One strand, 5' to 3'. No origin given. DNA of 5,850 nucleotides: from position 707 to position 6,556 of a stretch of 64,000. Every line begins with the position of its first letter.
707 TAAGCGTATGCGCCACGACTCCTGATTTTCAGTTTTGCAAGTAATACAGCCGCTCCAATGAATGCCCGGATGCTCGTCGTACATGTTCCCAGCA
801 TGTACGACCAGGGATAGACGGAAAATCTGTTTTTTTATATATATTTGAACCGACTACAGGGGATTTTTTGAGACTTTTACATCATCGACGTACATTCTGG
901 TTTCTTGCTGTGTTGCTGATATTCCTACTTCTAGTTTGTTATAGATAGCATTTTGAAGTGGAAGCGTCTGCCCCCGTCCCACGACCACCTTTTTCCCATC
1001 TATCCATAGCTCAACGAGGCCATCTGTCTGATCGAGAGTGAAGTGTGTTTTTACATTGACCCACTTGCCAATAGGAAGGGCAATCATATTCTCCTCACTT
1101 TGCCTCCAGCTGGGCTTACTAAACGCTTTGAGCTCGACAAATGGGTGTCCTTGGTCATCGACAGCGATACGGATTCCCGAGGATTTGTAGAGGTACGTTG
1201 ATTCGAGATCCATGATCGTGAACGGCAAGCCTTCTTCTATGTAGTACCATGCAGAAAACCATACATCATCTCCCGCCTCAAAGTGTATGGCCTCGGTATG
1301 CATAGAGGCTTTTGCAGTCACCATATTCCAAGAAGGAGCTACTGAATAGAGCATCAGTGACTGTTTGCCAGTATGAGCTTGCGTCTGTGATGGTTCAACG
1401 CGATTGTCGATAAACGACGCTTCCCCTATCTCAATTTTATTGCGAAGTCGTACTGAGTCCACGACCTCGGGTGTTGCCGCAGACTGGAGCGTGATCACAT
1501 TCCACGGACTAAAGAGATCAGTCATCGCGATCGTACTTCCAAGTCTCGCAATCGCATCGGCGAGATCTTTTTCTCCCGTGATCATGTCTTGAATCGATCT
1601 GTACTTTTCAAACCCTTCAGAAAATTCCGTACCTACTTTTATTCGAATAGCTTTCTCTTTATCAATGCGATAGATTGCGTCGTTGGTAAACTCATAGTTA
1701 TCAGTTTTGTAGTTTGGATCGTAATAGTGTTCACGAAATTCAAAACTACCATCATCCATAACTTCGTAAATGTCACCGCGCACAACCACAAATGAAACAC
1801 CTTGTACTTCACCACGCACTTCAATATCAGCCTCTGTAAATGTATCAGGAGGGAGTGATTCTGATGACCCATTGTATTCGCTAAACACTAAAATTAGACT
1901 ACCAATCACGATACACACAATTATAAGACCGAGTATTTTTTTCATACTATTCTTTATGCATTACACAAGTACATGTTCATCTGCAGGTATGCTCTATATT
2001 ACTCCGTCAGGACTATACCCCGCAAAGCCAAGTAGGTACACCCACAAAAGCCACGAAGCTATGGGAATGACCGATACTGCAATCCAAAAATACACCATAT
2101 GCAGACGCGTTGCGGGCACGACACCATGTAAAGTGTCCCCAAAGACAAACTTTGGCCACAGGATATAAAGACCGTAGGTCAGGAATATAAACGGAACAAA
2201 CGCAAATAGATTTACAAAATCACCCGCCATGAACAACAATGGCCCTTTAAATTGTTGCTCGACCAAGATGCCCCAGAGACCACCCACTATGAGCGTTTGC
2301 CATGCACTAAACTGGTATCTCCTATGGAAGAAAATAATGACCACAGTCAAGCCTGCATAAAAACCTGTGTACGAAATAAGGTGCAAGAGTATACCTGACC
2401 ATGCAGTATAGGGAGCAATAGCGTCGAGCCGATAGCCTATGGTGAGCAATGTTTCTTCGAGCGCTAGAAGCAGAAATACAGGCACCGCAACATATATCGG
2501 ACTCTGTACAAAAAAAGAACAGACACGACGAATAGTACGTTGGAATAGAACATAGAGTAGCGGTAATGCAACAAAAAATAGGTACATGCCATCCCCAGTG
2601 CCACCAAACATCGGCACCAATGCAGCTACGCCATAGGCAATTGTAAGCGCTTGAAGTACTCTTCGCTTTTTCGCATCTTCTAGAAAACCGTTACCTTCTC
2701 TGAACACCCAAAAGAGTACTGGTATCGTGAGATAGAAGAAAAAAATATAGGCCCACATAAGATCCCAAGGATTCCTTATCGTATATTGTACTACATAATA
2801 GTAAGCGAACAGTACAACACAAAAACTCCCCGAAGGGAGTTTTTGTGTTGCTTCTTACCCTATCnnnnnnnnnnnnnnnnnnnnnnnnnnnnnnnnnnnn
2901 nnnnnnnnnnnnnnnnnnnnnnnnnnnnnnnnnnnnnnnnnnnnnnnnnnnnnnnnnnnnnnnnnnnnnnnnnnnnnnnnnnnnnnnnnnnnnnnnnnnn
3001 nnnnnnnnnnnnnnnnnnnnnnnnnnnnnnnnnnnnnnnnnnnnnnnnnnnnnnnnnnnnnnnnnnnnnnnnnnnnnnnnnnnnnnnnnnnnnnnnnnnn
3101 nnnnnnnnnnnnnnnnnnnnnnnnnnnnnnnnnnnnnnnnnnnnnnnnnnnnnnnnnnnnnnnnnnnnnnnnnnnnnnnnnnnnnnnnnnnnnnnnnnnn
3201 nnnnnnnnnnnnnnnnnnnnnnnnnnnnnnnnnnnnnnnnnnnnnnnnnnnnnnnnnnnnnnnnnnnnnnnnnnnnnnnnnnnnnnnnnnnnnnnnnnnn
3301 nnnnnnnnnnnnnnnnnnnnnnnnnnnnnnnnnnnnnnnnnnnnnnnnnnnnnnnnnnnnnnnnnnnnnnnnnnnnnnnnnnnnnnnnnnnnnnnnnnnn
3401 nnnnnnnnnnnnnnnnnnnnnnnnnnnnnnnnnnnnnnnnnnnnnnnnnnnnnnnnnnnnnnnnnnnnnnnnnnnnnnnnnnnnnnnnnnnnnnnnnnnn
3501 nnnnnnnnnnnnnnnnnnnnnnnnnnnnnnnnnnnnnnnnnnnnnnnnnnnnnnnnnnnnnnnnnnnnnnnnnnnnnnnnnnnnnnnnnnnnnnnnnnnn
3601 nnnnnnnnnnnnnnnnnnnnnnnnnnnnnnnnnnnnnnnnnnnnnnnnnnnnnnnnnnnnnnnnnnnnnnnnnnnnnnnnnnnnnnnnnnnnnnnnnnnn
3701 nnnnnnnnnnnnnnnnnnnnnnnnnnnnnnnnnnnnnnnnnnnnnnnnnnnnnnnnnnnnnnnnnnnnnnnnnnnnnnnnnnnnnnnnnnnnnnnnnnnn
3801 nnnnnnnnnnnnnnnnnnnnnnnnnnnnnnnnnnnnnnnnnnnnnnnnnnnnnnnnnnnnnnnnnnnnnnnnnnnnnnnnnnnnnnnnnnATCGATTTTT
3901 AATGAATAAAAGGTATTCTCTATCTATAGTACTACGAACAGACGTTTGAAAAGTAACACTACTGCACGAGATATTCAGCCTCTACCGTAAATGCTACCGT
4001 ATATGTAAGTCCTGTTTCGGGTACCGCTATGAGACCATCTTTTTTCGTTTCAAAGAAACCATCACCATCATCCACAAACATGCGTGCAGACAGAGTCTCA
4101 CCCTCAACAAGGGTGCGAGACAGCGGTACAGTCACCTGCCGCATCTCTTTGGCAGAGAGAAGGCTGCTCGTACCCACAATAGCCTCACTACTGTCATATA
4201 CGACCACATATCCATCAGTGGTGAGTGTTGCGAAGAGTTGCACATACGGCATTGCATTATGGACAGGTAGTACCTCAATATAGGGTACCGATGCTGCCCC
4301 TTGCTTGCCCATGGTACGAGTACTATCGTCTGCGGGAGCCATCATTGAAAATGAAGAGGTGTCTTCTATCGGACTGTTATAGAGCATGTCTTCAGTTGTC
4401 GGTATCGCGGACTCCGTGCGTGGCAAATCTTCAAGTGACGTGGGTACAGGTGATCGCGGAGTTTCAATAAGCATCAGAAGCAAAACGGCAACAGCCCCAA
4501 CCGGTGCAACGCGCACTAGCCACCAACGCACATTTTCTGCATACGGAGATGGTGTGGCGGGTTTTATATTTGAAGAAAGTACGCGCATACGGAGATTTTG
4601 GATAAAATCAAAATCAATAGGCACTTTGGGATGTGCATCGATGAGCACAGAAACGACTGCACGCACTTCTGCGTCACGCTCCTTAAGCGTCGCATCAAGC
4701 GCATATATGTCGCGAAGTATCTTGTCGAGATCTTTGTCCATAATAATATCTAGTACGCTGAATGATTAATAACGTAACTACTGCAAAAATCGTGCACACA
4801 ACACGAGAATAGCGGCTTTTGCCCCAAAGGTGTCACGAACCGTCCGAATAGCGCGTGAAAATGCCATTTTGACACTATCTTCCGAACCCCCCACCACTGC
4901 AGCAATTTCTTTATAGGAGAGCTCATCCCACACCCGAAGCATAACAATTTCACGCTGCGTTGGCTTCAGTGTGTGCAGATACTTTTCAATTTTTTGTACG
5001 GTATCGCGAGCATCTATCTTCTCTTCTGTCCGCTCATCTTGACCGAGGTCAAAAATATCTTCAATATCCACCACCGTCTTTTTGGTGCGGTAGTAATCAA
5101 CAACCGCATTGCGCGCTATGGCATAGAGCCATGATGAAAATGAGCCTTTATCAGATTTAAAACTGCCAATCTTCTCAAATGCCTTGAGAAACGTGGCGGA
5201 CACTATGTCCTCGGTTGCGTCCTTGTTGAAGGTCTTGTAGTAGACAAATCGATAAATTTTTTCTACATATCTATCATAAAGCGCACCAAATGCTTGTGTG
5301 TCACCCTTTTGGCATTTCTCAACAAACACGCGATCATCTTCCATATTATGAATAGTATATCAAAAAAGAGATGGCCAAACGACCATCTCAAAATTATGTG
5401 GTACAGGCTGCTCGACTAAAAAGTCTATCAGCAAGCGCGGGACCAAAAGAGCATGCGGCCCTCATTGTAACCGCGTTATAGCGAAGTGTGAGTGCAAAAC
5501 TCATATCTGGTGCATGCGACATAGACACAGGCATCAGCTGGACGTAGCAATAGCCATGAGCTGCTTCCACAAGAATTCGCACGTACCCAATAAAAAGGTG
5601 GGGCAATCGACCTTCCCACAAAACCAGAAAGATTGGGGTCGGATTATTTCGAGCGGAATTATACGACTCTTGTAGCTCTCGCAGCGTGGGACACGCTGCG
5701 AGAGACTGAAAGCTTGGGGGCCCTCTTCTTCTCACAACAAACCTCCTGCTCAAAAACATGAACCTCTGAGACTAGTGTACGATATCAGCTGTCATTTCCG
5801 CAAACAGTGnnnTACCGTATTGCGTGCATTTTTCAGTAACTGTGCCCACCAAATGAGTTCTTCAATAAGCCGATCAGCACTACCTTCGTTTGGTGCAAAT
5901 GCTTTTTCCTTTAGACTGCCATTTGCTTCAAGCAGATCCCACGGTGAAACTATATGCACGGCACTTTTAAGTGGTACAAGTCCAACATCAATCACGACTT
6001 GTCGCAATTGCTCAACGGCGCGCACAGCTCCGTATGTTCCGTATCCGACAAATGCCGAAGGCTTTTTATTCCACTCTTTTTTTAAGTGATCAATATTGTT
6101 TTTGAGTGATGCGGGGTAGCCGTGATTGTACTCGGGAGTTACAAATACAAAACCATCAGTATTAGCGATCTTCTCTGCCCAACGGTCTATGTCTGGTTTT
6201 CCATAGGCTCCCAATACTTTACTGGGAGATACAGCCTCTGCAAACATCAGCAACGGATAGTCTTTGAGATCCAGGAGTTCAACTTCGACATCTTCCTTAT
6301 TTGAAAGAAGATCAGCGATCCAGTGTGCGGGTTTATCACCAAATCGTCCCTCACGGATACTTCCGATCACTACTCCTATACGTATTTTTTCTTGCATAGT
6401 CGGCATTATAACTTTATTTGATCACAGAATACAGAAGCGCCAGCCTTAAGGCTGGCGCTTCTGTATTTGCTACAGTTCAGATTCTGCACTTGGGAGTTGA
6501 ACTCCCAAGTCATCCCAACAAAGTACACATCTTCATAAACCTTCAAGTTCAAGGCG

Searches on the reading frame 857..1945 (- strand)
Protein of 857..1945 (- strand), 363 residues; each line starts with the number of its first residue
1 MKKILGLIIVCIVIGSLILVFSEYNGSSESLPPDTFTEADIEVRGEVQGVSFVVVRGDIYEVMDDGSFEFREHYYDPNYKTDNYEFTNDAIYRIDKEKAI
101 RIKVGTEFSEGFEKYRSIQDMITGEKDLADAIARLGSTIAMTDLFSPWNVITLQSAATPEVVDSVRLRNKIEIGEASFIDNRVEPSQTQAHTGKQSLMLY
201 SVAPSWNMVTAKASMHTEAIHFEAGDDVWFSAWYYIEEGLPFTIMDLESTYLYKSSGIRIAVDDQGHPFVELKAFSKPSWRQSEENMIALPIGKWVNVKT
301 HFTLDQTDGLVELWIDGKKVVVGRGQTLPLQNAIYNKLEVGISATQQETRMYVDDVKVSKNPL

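Call 17: search_protein_families(library=pfam, proteins=[window:857-1945:-], max_evalue=0.001)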
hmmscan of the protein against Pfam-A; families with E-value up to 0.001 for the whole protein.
window:857-1945:- (363 aa): 1 family
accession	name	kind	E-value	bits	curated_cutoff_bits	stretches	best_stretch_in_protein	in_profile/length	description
PF14099.13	Polysacc_lyase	-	8.4e-08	32.8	29.9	1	213-356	47-209/210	Polysaccharide lyase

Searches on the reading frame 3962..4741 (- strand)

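Call 17: search_protein_families(library=pfam, proteins=[window:3962-4741:-], max_evalue=0.001)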
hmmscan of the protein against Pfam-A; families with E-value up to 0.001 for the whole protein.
window:3962-4741:- (260 aa): 1 family
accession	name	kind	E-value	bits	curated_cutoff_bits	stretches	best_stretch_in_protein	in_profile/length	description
PF23951.1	DUF7282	-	6.4e-09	36.4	27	1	171-234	20-89/112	Domain of unknown function (DUF7282)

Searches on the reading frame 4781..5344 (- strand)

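Call 17: search_protein_families(library=pfam, proteins=[window:4781-5344:-], max_evalue=0.001)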
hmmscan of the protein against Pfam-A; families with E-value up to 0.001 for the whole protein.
window:4781-5344:- (188 aa): 4 families
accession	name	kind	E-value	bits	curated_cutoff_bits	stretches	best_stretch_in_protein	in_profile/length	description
PF04542.20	Sigma70_r2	-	4.3e-17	62.1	24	1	22-89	1-69/71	Sigma-70 region 2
PF08281.18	Sigma70_r4_2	-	8.5e-13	48.2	25.7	1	118-167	3-52/54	Sigma-70, region 4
PF04545.22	Sigma70_r4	-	3.6e-09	36.4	24.1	1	123-170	2-49/50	Sigma-70, region 4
PF07638.17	Sigma70_ECF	-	5.4e-06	26.9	21.1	1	8-162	8-172/185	ECF sigma factor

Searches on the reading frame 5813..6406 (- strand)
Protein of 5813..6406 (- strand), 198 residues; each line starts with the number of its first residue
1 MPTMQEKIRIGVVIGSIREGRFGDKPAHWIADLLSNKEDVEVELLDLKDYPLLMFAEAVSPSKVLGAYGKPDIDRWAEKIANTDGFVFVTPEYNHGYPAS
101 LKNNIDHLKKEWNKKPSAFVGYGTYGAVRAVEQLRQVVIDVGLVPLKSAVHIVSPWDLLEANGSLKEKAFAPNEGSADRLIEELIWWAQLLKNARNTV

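Call 17: search_protein_families(library=pfam, proteins=[window:5813-6406:-], max_evalue=0.001)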
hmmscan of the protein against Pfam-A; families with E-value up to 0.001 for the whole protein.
window:5813-6406:- (198 aa): 2 families
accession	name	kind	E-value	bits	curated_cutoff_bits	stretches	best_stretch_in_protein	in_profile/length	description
PF03358.20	FMN_red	-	1.6e-36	125.6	24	1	9-152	2-147/152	NADPH-dependent FMN reductase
PF02525.22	Flavodoxin_2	-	6.4e-08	33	27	1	13-108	6-103/198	Flavodoxin-like fold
